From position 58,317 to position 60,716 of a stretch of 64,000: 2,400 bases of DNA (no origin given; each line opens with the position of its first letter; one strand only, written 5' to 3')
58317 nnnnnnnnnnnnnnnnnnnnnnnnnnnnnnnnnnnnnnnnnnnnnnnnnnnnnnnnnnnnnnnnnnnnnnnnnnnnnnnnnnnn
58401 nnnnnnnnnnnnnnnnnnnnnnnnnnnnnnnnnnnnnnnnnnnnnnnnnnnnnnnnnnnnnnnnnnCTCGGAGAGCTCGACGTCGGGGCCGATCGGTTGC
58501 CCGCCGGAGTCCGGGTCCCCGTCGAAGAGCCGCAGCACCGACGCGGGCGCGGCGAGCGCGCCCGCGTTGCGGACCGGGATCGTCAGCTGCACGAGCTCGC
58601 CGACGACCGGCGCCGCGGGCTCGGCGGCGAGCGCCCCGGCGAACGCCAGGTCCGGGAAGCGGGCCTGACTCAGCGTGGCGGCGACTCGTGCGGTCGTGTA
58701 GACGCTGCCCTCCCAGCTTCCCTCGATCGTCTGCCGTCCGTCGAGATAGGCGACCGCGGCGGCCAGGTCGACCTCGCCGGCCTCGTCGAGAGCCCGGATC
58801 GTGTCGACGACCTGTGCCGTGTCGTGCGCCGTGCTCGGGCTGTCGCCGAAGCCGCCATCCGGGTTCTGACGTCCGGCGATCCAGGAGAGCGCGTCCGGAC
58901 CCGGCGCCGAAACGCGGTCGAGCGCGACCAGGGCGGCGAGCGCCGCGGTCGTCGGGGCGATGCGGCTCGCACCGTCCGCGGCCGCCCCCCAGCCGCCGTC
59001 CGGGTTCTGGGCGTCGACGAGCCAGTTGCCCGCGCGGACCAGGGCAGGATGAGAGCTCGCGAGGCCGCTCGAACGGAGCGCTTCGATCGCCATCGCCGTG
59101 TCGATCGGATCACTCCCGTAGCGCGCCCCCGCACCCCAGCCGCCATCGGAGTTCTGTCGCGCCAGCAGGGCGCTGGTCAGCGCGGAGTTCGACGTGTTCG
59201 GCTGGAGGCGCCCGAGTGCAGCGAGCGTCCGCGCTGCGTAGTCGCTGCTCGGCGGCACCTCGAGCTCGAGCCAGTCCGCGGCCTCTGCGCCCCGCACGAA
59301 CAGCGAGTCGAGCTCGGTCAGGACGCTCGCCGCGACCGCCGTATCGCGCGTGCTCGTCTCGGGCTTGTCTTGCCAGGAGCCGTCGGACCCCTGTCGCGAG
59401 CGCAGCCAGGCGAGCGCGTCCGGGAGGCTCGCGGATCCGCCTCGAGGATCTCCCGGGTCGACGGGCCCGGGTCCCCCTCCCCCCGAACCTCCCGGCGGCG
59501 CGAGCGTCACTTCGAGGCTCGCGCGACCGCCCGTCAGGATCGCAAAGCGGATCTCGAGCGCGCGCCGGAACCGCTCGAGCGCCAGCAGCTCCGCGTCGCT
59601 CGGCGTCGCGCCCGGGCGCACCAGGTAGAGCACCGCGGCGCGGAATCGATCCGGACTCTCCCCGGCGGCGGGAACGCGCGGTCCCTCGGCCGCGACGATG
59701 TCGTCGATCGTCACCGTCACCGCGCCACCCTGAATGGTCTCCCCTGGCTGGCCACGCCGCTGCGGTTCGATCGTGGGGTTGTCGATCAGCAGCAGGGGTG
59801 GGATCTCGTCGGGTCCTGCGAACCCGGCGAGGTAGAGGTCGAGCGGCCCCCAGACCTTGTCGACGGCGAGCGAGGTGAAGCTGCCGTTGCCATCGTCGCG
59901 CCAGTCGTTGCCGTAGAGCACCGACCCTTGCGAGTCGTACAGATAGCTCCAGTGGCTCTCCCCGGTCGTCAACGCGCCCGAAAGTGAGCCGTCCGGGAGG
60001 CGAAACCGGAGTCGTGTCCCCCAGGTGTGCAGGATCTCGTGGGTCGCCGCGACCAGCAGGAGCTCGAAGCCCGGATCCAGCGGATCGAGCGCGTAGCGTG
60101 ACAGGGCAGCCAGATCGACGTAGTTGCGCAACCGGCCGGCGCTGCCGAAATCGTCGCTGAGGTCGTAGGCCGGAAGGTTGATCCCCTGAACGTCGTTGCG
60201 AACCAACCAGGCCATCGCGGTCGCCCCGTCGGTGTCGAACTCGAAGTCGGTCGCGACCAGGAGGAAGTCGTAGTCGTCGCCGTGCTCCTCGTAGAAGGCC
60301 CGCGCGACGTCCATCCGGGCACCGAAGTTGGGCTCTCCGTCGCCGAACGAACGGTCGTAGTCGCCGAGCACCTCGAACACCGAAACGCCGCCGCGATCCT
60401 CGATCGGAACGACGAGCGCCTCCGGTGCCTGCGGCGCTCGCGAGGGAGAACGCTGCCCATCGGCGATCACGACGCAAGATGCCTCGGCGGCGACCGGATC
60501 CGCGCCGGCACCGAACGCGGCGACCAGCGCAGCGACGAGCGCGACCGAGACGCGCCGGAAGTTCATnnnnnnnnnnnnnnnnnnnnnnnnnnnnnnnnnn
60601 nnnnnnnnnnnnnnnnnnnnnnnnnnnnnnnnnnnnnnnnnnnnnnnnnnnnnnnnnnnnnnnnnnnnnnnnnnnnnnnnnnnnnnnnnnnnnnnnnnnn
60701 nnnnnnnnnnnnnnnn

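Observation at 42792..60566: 5924-aa protein with an unusual domain mix, including an N-terminal HExxH domain and terpenoid-cyclase / alpha2-macroglobulin-like toroid repeats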

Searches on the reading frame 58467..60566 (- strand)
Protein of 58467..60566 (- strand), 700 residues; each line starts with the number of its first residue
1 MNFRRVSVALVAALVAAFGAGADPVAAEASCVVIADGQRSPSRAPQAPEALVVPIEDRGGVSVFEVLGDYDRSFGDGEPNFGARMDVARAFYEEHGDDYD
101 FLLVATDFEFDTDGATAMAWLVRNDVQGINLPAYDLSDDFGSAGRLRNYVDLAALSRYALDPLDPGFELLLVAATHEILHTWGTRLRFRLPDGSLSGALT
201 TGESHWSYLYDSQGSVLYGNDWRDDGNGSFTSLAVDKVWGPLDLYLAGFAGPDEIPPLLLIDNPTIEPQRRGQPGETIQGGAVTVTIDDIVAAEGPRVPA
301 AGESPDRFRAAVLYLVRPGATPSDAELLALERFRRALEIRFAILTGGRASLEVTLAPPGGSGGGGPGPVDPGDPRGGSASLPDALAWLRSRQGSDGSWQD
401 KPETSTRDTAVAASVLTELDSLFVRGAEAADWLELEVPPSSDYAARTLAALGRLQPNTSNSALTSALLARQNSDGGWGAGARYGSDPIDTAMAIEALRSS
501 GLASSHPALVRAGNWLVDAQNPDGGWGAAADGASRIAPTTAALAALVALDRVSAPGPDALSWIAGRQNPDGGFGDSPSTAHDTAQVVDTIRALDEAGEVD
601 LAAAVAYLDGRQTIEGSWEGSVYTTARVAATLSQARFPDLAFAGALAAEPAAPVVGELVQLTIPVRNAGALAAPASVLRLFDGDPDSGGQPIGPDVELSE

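Call 5: search_protein_families(library=pfam, proteins=[window:58467-60566:-], max_evalue=0.01)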
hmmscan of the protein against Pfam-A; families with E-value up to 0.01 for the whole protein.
window:58467-60566:- (700 aa): 3 families
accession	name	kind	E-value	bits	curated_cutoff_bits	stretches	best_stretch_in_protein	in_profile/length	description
PF13243.12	SQHop_cyclase_C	-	3.4e-19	69.5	26.1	2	430-531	128-231/319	Squalene-hopene cyclase C-terminal domain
PF13249.12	SQHop_cyclase_N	-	8.5e-11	42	26.2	1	456-517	43-104/291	Squalene-hopene cyclase N-terminal domain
PF00432.27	Prenyltrans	-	3.7e-09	36.9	26.5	1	444-620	35-218/304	Prenyltransferase alpha-alpha toroid domain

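Call 6: search_protein_families(library=ncbifam, proteins=[window:58467-60566:-], max_evalue=0.01)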
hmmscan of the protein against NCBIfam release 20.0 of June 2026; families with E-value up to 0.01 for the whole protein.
window:58467-60566:- (700 aa): 5 families
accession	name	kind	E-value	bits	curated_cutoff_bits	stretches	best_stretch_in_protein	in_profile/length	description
TIGR01507.1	hopene_cyclase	equivalog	2e-14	52.9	431.1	2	430-529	443-544/640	squalene--hopene cyclase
NF053823.1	SCO2321_fam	equivalog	1.6e-11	43.7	300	3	490-550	104-162/405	SCO2321 family membrane protein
TIGR01787.1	squalene_cyclas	subfamily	5.1e-11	41.9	322.7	0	520-583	472-537/622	squalene/oxidosqualene cyclases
TIGR03463.1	osq_cycl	subfamily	6e-09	34.7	851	1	466-575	485-604/634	2,3-oxidosqualene cyclase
TIGR04277.1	squa_tetra_cyc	equivalog_domain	6.7e-05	21.6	500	1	487-579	437-530/624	tetrahymanol synthase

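Call 91: predict_structure(alignment_id=A4)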
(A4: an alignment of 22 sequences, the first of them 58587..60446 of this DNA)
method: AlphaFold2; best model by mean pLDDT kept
length: 620 residues; sequences in the alignment: 22
mean_pLDDT: 85.2   pTM: 0.56
mean pLDDT of the five models: 85.2, 81.4, 81.1, 80.2, 79.3
residues with pLDDT >= 90: 320; 70-90: 233; 50-70: 29; < 50: 38
segments of 3 or more residues with pLDDT < 50: 1-5, 318-329, 600-620
pLDDT, mean of each block of 10 residues (from residue 1): 53 85 93 89 95 89 96 90 89 92 94 88 80 88 82 92 84 82 94 80 91 93 91 90 95 93 88 95 84 86 84 65 40 80 93 87 79 90 83 85 89 85 93 88 81 94 96 95 84 85 93 81 93 83 93 88 95 90 93 79 42 41
secondary structure, 60 per line:
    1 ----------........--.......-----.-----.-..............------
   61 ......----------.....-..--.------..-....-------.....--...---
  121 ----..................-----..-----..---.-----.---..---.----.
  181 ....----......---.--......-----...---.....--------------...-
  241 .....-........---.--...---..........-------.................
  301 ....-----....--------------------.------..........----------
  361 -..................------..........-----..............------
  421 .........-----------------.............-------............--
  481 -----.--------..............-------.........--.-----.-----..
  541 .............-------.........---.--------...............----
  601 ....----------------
elements in order: E11-18 E21-27 H41-54 E61-66 E77-81 H97-100 E108-112 H125-142 E180-184 E189-194 H201-206 E218-222 E237-239 E241-245 H247-254 E267-276 H284-304 E310-313 H341-350 H362-379 H386-395 H401-414 H421-429 H447-459 H467-478 H496-508 H516-524 H540-553 H561-569 H582-596 H601-604

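Call 93: fold_search(model_id=the predicted structure, library=pdb)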
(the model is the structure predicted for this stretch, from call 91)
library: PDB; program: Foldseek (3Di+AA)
matches with E <= 10: 770; with E <= 0.001: 134
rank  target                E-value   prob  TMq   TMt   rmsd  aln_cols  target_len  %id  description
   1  8pak_B                1.3e-10  1.00  0.35  0.61   5.2       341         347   20  Crystal Structure of a Squalene-Hopene Cyclase from Cystobacter fuscus (released 2024-06-26)
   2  8pak_A                3.6e-10  1.00  0.35  0.61   5.8       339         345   21  Crystal Structure of a Squalene-Hopene Cyclase from Cystobacter fuscus (released 2024-06-26)
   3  8paj_B                3.6e-10  1.00  0.35  0.61   4.3       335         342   22  Crystal Structure of a Squalene-Hopene cyclase from Archangium gephyra (released 2024-06-26)
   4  8paj_A                1.8e-09  1.00  0.35  0.61   4.3       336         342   22  Crystal Structure of a Squalene-Hopene cyclase from Archangium gephyra (released 2024-06-26)
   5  1sqc                  1.2e-08  1.00  0.32  0.32   8.9       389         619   21  SQUALENE-HOPENE-CYCLASE FROM ALICYCLOBACILLUS ACIDOCALDARIUS (released 1997-12-17)
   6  8zgv                  1.6e-08  1.00  0.33  0.43   6.2       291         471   23  Drimenyl diphosphate synthase SsDMS_F248A&D303E from Streptomyces showdoensis in complex with farnesyl diphosphate (FPP) (released 2025-05-21)
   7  7xr7                  2.2e-08  1.00  0.31  0.39   6.6       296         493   21  Drimenyl diphosphate synthase D303E from Streptomyces showdoensis in complex with farnesyl diphosphate (FPP) and Mg2+ (released 2023-03-15)
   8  8zg5                  2.3e-08  1.00  0.33  0.42   6.3       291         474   22  Drimenyl diphosphate synthase SsDMS_Y505I&D303A from Streptomyces showdoensis (Apo) (released 2025-05-21)
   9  8zg1                  2.5e-08  1.00  0.33  0.42   6.2       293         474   22  Drimenyl diphosphate synthase SsDMS_F248Y&D303E from Streptomyces showdoensis (Apo) (released 2025-05-21)
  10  8zg0                  2.7e-08  1.00  0.31  0.40   6.3       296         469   23  Drimenyl diphosphate synthase SsDMS_F248A&D303E from Streptomyces showdoensis (Apo) (released 2025-05-21)
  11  7xru                  3.3e-08  1.00  0.33  0.41   6.0       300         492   22  Drimenyl diphosphate synthase D303E from Streptomyces showdoensis in complex with 2-fluorofarnesyl diphosphate (2F-FPP)  (released 2023-03-15)
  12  7xqz                  3.8e-08  1.00  0.32  0.39   6.4       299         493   22  Drimenyl diphosphate synthase D303A from Streptomyces showdoensis in complex with 2-fluorofarnesyl diphosphate (2F-FPP)  (released 2023-03-15)
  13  3sqc_A                4.0e-08  1.00  0.33  0.33   9.1       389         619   20  SQUALENE-HOPENE CYCLASE (released 1999-05-18)
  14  7xq4                  5.0e-08  1.00  0.32  0.40   6.2       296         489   24  Drimenyl diphosphate synthase from Streptomyces showdoensis (apo) (released 2023-03-15)
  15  8zgw                  5.5e-08  1.00  0.31  0.39   6.7       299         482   22  Drimenyl diphosphate synthase SsDMS_F248Y&D303E from Streptomyces showdoensis in complex with farnesyl diphosphate (FPP) (released 2025-05-21)
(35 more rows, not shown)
